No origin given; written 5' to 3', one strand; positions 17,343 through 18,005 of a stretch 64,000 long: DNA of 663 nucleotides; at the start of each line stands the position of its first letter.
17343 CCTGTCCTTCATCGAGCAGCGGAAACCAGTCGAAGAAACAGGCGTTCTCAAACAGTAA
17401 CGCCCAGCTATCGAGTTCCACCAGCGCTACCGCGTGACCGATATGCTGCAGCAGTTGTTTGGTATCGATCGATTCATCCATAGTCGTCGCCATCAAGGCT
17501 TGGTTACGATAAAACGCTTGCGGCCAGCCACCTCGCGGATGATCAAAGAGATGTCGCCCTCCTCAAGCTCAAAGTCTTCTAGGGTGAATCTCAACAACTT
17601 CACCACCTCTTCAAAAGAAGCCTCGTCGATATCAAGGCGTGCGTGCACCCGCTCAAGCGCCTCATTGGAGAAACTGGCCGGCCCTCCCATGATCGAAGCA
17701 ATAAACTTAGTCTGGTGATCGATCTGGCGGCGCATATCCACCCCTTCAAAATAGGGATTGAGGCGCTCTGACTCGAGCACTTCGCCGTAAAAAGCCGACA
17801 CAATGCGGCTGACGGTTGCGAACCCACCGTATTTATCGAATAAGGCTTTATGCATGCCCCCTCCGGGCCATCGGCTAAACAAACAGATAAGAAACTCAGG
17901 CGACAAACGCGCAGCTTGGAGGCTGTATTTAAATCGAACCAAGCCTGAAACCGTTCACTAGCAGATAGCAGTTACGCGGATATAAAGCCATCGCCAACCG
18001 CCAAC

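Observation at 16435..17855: Truncated haemoglobin + PAS/coiled-coil cyclase: a split, sGC-like gas-sensing module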

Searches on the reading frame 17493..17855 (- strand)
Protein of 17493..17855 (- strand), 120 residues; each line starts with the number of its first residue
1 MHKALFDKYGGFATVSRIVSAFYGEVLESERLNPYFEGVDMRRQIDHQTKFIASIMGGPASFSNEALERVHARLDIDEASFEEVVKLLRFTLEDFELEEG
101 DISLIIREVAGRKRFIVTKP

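Call 4: search_protein_families(library=pfam, proteins=[window:17493-17855:-], max_evalue=0.1)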
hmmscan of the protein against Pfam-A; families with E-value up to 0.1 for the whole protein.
window:17493-17855:- (120 aa): 2 families
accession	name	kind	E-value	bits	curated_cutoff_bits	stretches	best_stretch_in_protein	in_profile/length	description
PF01152.27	Bac_globin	-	4.2e-16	59.7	21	1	5-107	2-110/121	Bacterial-like globin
PF11563.14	Protoglobin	-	0.091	13.2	25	0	15-54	33-73/158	Protoglobin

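Call 5: search_solved_structures(query=window:17493-17855:-, max_evalue=0.01, show_alignments=3)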
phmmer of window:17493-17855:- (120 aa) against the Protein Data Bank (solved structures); distinct sequences matched with E-value up to 0.01: 28.
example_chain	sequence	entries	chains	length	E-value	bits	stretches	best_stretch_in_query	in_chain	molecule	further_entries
3aq5_A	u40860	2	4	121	5.1e-12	49.4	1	4-102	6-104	Group 1 truncated hemoglobin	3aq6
2ksc_A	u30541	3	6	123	5.1e-12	49.4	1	4-106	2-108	Cyanoglobin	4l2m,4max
1dlw_A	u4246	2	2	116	1.3e-11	48.1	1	5-93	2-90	HEMOGLOBIN | MYOGLOBIN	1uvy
3aq9_A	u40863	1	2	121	1.4e-11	48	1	4-102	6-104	Group 1 truncated hemoglobin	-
3aq8_A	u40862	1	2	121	1.4e-11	48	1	4-102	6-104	Group 1 truncated hemoglobin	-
3aq7_A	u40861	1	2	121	1.9e-11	47.6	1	4-102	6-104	Group 1 truncated hemoglobin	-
5ab8_A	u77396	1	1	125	1.5e-09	41.5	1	4-82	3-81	GROUP 1 TRUNCATED HEMOGLOBIN GLBN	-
1idr_A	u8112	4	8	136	1.7e-09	41.2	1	4-82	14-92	HEMOGLOBIN HBN | Hemoglobin-like protein HbN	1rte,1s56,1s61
1s69_A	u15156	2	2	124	3.1e-09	40.4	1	4-111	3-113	Cyanoglobin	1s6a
1mwb_A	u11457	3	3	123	3.7e-09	40.2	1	4-111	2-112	Cyanoglobin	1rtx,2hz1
2hz2_A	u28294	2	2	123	3.8e-09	40.1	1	4-111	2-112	Cyanoglobin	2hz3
2gkm_A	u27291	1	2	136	6.4e-09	39.4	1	4-82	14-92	Hemoglobin-like protein HbN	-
4xdi_A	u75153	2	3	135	9.4e-09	38.9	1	4-80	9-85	Chlamydomonas reinhardtii THB1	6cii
2gln_A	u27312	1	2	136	1.2e-08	38.5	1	4-82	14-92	Hemoglobin-like protein HbN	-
2gkn_A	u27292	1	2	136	1.7e-08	38.1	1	4-82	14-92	Hemoglobin-like protein HbN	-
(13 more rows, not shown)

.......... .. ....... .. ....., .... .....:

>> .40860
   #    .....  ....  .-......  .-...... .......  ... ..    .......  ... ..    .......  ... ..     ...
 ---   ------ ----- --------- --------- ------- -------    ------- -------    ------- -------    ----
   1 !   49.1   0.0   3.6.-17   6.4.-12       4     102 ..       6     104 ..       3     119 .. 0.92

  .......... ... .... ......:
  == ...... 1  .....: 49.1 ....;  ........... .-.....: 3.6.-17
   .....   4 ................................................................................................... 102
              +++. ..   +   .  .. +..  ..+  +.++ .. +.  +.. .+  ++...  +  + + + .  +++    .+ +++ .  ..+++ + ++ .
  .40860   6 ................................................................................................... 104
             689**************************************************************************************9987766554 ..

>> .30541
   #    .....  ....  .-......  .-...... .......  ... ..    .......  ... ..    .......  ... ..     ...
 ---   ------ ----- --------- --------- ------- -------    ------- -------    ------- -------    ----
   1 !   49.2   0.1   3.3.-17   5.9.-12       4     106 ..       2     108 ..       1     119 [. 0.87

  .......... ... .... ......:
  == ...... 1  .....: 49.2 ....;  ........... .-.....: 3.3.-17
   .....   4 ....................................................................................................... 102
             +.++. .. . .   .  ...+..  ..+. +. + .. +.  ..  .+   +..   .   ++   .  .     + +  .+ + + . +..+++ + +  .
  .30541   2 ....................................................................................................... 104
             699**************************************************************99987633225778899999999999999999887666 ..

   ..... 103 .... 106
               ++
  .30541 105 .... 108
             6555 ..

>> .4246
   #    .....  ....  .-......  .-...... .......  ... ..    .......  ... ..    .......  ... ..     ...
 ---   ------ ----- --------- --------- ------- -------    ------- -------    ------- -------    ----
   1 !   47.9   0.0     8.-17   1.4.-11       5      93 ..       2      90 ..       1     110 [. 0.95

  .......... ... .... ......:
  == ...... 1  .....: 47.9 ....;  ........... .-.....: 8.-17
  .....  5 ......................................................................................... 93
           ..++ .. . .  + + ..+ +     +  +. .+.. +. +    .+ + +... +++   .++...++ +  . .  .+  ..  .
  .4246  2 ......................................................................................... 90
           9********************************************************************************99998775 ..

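Call 19: find_homologous_proteins(query=window:17493-17855:-, max_evalue=0.001)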
Query window:17493-17855:- (120 aa): 1387 proteins with E <= 0.001 among 1394 candidates; the best 120 are listed.
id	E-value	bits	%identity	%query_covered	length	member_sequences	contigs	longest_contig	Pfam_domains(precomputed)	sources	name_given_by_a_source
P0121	6.9e-71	253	100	100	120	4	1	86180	PF01152.28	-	-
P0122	2.7e-53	197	74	100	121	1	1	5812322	PF01152.28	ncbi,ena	-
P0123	3.3e-51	190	75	100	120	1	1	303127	PF01152.28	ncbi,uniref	ncbi:group 1 truncated hemoglobin [Motiliproteus sp. SC1-56]|uniref:group I truncated hemoglobin n=1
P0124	1.0e-50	189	74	100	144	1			PF01152.28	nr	nr:group 1 truncated hemoglobin [Motiliproteus sp. SC1-56]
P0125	7.4e-50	186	75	99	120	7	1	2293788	PF01152.28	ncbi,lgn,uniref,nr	ncbi:group I truncated hemoglobin [Marinobacterium lutimaris]|uniref:Hemoglobin n=1 Tax=Marinobacter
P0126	1.1e-49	185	70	99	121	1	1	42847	PF01152.28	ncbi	ncbi:MAG: group 1 truncated hemoglobin [Motiliproteus sp.]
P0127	6.4e-48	180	67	99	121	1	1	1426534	PF01152.28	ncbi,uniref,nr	ncbi:group I truncated hemoglobin [Aestuariirhabdus litorea]|uniref:Group 1 truncated hemoglobin n=1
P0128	5.2e-46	173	66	99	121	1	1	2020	PF01152.28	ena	-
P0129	7.8e-43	163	65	98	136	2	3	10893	PF01152.28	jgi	jgi:hemoglobin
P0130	8.6e-43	163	64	98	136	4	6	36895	PF01152.28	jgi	jgi:hemoglobin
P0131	1.7e-42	162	64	98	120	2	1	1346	PF01152.28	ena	-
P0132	2.3e-42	162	62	98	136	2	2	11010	PF01152.28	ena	-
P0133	5.7e-42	160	67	96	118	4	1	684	PF01152.28,PF11563.15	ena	-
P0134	6.0e-42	160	59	99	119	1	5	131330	PF01152.28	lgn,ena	-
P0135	6.1e-42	160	61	98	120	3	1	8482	PF01152.28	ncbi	-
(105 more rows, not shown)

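Call 20: find_related_loci(query=window:17493-17855:-, collection=genome_contigs, flank=2500)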
Query window:17493-17855:- (120 aa) in genome_contigs; peptide patterns used: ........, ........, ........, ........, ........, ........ (x = any residue, [..] = any of these).
194 stretches matched a pattern; 30 encode a relative of the query (tblastn E <= 1e-3); 30 distinct loci.
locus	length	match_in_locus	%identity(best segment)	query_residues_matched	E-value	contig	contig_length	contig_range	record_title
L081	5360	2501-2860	93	1-120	7e-73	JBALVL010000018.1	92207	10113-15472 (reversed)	MAG: Motiliproteus sp. isolate 5NakV-07 NODE_140_length_92207_cov_54.725877, whole genome shotgun sequence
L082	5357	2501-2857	75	1-119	2e-56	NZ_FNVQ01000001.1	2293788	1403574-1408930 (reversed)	Marinobacterium lutimaris strain DSM 22012, whole genome shotgun sequence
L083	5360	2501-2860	59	1-120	2e-47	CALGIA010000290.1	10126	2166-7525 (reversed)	MAG TPA_asm: uncultured Rhodospirillaceae bacterium isolate ERR2206756_bin.142_CONCOCT_v1.1_MAG genome assembly, contig:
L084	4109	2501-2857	55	1-119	1e-45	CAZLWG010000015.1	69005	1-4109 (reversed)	MAG TPA_asm: uncultured Anaerolinea sp. isolate SRP329715_co1_388 genome assembly, contig: NODE_442_length_69005_cov_17.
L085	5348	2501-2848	59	5-120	2e-45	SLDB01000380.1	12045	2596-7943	MAG: Nitriliruptoraceae bacterium isolate CSSed162cmB_529 CSSed16-2cmB-17908, whole genome shotgun sequence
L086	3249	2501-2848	64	3-118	9e-46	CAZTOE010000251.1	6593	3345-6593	MAG TPA_asm: uncultured Spirochaetales bacterium isolate SRP214966_co2_3 genome assembly, contig: NODE_22462_length_6593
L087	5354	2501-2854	54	1-118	8e-45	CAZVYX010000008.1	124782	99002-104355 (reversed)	MAG TPA_asm: uncultured Rhodospirillaceae bacterium isolate SRP200020_co2_21 genome assembly, contig: NODE_110_length_12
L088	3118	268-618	56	1-117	2e-44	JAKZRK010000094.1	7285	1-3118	MAG: Alphaproteobacteria bacterium isolate Langseth_MAG_00005 Langseth_MAG_00005_000000000094, whole genome shotgun sequ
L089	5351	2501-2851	55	1-117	7e-44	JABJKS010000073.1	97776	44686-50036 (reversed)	MAG: Rhodospirillaceae bacterium isolate SI074_bin97 k141_1036952, whole genome shotgun sequence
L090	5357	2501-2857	53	1-119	3e-43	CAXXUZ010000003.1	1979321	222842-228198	MAG: Kaistiaceae bacterium isolate 3bd50a5f-91ea-4e9f-b1be-61832993f823 genome assembly, contig: contig_3, whole genome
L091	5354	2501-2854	59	1-118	7e-43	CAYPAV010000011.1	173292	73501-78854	MAG TPA_asm: uncultured Rhodospirillaceae bacterium isolate SRP200020_co5_212 genome assembly, contig: NODE_89_length_17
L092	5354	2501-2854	58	1-118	8e-43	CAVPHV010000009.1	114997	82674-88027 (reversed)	MAG: uncultured Acidimicrobiia bacterium isolate MFD09964.bin.1.311 genome assembly, contig: contig_29090, whole genome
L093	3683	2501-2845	57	4-118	3e-42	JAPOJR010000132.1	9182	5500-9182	MAG: Alphaproteobacteria bacterium isolate bin68 NODE_132_length_9182_cov_2.297639, whole genome shotgun sequence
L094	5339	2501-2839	58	5-117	5e-42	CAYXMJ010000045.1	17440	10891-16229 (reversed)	MAG TPA_asm: uncultured Acidimicrobiaceae bacterium isolate binchicken_co373_9 genome assembly, contig: NODE_668_length_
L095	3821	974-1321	53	4-119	5e-41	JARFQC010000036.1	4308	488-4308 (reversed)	MAG: Arenicellales bacterium isolate MAG_Ve_Sed_14 k141_3728913, whole genome shotgun sequence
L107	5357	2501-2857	46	1-119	1e-32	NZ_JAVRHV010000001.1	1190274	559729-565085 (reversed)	Urechidicola vernalis strain P050 1, whole genome shotgun sequence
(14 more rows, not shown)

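Call 24: search_protein_families(library=pfam, proteins=[L107:1707-2132:+, L107:2137-2475:+, L107:2501-2860:+, L107:2867-4045:+, L107:586-1614:+], max_evalue=0.01)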
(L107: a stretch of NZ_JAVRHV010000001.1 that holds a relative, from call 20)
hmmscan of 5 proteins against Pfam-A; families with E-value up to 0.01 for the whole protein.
L107:1707-2132:+ (141 aa): 3 families
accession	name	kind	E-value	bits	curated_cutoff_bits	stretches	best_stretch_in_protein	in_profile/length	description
PF13581.12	HATPase_c_2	-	3.1e-20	72.9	27.4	1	11-136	2-127/127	Histidine kinase-like ATPase domain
PF02518.31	HATPase_c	-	0.00026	21.8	26.4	1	44-121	9-87/111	Histidine kinase-, DNA gyrase B-, and HSP90-like ATPase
PF14501.12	HATPase_c_5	-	0.0008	19.7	22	1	41-122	6-83/102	GHKL domain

L107:2137-2475:+ (112 aa): 2 families
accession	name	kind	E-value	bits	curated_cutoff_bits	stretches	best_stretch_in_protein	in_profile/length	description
PF01740.26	STAS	-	7.1e-19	68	22.6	1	9-108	6-106/106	STAS domain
PF13466.11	STAS_2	-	2.5e-09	37.6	29.2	1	16-95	1-79/80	STAS domain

L107:2501-2860:+ (119 aa): 1 family
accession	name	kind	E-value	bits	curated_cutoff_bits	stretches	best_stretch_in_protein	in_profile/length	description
PF01152.27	Bac_globin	-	1.4e-18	67.7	21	1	4-111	1-114/121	Bacterial-like globin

L107:2867-4045:+ (392 aa): 1 family
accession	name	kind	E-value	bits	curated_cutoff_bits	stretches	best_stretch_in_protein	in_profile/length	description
PF07228.17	SpoIIE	-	5.2e-41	141.1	25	1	198-388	2-190/192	Stage II sporulation protein E (SpoIIE)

L107:586-1614:+ (342 aa): 2 families
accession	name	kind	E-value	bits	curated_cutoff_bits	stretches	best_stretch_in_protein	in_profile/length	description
PF00120.29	Gln-synt_C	-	1.3e-18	67.6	24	1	105-235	21-156/344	Glutamine synthetase, catalytic domain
PF03951.24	Gln-synt_N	-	4.9e-13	48.9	33.4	1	7-85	6-82/82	Glutamine synthetase, beta-Grasp domain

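Call 61: find_related_loci(query=A3, collection=genome_contigs, flank=3500)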
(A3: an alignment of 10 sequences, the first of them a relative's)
Query A3 (119 aa) in genome_contigs; peptide patterns used: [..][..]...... (x = any residue, [..] = any of these).
462 stretches matched a pattern; 443 encode a relative of the query (tblastn E <= 1e-3); the best 80 are kept; 80 distinct loci.
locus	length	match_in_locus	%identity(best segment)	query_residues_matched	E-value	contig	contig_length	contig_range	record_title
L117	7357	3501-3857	100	1-119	3e-76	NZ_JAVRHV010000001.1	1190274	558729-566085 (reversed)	Urechidicola vernalis strain P050 1, whole genome shotgun sequence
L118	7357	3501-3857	55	1-119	2e-40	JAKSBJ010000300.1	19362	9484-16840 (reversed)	MAG: Flavobacteriales bacterium isolate MAG.175 k141_2334086, whole genome shotgun sequence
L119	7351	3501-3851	50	1-117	5e-39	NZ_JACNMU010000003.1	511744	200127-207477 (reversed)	Meridianimarinicoccus sp. MJW13 contig3, whole genome shotgun sequence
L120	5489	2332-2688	50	1-119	9e-39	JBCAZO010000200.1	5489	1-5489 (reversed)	MAG: Pseudomonadota bacterium isolate J06568_2 NODE_200_length_5489_cov_5.497967, whole genome shotgun sequence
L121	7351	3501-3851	52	1-117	7e-39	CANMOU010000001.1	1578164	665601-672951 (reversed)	uncultured Roseovarius sp. isolate 95.fasta genome assembly, contig: NODE_1, whole genome shotgun sequence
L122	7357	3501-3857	53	1-119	7e-39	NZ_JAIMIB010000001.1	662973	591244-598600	Roseovarius aestuarii strain KCTC 22174 R_aestuarii_Scaf1_length_662973_cov_151.931, whole genome shotgun sequence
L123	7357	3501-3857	50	1-119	1e-38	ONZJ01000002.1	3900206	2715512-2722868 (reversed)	Rhodobacteraceae bacterium EL129 isolate unclassified Rhodobacteraceae strain EL129 genome assembly, contig: Contig_19,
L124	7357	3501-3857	50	1-119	8e-39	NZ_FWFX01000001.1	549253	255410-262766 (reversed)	Roseovarius albus strain CECT 7450, whole genome shotgun sequence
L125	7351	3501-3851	53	1-117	9e-39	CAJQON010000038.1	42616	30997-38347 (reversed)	MAG: uncultured Flavobacteriales bacterium isolate 10_20180522_Bin_METABAT_44_1 genome assembly, contig: c_000006411409,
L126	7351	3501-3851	46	1-117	2e-38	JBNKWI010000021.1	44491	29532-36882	MAG: Paracoccaceae bacterium isolate A1.bin.17.strict NODE_21_length_44491_cov_10.654276, whole genome shotgun sequence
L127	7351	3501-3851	50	1-117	3e-38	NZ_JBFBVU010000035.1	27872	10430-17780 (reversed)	Meridianimarinicoccus marinus strain DFM31 NODE_35_length_27872_cov_162.825544, whole genome shotgun sequence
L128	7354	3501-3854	50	1-118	1e-37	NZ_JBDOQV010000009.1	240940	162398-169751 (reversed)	Roseovarius sp. CAU 1744 contig9, whole genome shotgun sequence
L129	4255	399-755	50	1-119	9e-38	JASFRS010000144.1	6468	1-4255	MAG: Sphingomonadales bacterium isolate D1103M02metaG_Bin_675 D1103M02metaG_FD_scaffold_6136_c1, whole genome shotgun se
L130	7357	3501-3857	46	1-119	3e-37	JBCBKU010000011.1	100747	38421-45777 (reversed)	MAG: Pseudomonadota bacterium isolate J06627_31 NODE_11_length_100747_cov_16.349349, whole genome shotgun sequence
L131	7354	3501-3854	47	1-118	4e-37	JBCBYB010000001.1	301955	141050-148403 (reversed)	MAG: Pseudomonadota bacterium isolate J06656_1 NODE_1_length_301955_cov_9.492865, whole genome shotgun sequence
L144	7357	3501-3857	46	1-119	6e-35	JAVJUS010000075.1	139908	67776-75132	MAG: Azospirillaceae bacterium isolate C1-SOL-07 k141_32901, whole genome shotgun sequence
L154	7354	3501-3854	47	1-118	2e-34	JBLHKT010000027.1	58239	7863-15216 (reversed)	MAG: Phycisphaerales bacterium isolate 3300054698_155 Ga0535670_0000431, whole genome shotgun sequence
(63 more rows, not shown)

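Call 78: search_protein_families(library=pfam, proteins=[L119:4914-6401:+, L124:3850-4905:+], max_evalue=0.001)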
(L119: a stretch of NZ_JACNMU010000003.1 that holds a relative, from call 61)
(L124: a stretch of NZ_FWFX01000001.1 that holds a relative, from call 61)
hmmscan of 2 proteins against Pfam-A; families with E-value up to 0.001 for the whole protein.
L119:4914-6401:+ (495 aa): 4 families
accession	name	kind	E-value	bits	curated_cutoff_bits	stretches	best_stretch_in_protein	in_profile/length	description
PF02518.31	HATPase_c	-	1.3e-24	87.2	26.4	1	382-493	2-110/111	Histidine kinase-, DNA gyrase B-, and HSP90-like ATPase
PF00512.31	HisKA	-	8.6e-14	51.8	26.9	1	275-337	2-64/66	His Kinase A (phospho-acceptor) domain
PF13426.13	PAS_9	-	5.2e-06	27.1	27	0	167-251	10-103/103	PAS domain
PF14501.12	HATPase_c_5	-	0.00026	21.3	22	1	384-478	4-90/102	GHKL domain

L124:3850-4905:+ (351 aa): 2 families
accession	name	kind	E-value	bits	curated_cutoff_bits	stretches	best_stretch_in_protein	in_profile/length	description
PF00211.25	Guanylate_cyc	-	7.7e-31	107.5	21.9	1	168-326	5-164/183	Adenylate and Guanylate cyclase catalytic domain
PF13188.13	PAS_8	-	0.00051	20.3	21.8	0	12-64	4-55/65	PAS domain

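Call 80: search_protein_families(library=ncbifam, proteins=[window:17493-17855:-], max_evalue=0.001)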
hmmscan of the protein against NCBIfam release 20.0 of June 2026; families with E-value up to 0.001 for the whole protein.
window:17493-17855:- (120 aa): 0 families

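Call 81: search_protein_families(library=padloc, proteins=[window:17493-17855:-], max_evalue=0.01)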
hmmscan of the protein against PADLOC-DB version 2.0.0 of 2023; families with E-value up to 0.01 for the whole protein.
window:17493-17855:- (120 aa): 0 families

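Call 88: search_protein_families(library=pfam, proteins=[L154:3812-5089:+, L118:3870-4967:+, L125:3853-4980:+, L144:2999-4981:+], max_evalue=0.001)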
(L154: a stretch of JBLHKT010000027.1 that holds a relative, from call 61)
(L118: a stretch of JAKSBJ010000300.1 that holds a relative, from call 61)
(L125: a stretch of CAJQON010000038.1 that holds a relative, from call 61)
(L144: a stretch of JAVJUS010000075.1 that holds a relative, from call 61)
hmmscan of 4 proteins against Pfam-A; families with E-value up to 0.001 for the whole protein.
L154:3812-5089:+ (425 aa): 1 family
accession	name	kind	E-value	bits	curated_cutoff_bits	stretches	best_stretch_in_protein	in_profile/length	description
PF07228.17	SpoIIE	-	2.7e-45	155.1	25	1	229-420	1-191/192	Stage II sporulation protein E (SpoIIE)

L118:3870-4967:+ (365 aa): 1 family
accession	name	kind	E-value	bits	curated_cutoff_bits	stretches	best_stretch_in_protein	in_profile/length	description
PF06580.19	His_kinase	-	5.9e-16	58.9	25.2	1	159-235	2-78/81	Histidine kinase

L125:3853-4980:+ (375 aa): 1 family
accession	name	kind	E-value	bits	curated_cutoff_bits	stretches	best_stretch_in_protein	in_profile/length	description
PF06580.19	His_kinase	-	3e-18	66.3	25.2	1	167-244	2-79/81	Histidine kinase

L144:2999-4981:+ (660 aa): 3 families
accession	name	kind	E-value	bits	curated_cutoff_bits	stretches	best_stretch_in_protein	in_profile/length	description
PF00211.25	Guanylate_cyc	-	5e-44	150.5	21.9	1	460-637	3-181/183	Adenylate and Guanylate cyclase catalytic domain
PF07701.20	HNOBA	-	4.1e-05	23.6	23.4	1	392-452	157-216/216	Heme NO binding associated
PF08448.16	PAS_4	-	0.00017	22.3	23.1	0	308-401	2-100/110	PAS fold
